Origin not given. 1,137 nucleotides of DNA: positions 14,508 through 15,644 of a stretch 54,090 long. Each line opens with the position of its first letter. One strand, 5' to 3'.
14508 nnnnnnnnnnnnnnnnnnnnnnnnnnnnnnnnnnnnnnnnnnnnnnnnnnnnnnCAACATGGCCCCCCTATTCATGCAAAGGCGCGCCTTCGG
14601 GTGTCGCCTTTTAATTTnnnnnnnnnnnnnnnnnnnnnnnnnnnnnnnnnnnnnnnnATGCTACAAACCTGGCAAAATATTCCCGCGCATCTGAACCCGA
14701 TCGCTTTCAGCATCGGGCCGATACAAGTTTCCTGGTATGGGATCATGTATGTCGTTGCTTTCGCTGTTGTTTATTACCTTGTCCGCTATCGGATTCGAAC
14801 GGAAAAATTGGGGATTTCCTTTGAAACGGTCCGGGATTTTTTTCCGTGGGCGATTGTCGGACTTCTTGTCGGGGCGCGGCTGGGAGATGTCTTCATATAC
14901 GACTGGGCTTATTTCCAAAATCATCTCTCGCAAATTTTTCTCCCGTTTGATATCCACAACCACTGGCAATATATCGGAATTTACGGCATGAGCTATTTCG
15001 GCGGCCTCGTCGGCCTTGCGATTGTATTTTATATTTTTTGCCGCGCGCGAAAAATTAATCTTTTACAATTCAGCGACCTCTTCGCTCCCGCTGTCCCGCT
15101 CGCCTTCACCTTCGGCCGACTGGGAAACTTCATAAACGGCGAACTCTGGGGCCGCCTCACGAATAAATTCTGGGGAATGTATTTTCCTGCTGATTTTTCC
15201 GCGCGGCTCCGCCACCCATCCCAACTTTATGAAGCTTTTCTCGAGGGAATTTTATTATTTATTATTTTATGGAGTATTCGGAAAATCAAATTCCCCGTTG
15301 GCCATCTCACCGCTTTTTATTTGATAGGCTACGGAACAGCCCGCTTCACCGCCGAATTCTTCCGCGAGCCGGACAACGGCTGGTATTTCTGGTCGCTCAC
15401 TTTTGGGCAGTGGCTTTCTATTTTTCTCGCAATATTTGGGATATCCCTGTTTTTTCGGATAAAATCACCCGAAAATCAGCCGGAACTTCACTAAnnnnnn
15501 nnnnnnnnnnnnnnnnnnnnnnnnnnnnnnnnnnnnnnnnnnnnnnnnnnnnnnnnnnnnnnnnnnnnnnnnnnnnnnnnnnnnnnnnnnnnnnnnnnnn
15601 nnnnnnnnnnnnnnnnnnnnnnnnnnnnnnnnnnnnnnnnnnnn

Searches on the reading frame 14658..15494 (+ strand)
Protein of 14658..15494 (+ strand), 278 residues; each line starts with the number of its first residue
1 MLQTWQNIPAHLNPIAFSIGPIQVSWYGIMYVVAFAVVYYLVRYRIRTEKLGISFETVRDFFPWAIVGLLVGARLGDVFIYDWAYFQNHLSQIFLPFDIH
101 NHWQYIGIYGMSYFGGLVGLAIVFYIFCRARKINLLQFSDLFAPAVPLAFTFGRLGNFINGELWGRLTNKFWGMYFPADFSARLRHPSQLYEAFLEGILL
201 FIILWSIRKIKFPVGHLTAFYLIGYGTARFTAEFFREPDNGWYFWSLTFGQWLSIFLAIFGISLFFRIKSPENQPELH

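Call 63: search_protein_families(library=pfam, proteins=[window:14658-15494:+])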
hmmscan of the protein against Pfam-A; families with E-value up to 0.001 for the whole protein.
window:14658-15494:+ (278 aa): 1 family
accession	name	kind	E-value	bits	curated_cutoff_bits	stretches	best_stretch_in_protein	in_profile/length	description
PF01790.23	LGT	-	7e-67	225.7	24.9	1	14-266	1-239/240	Prolipoprotein diacylglyceryl transferase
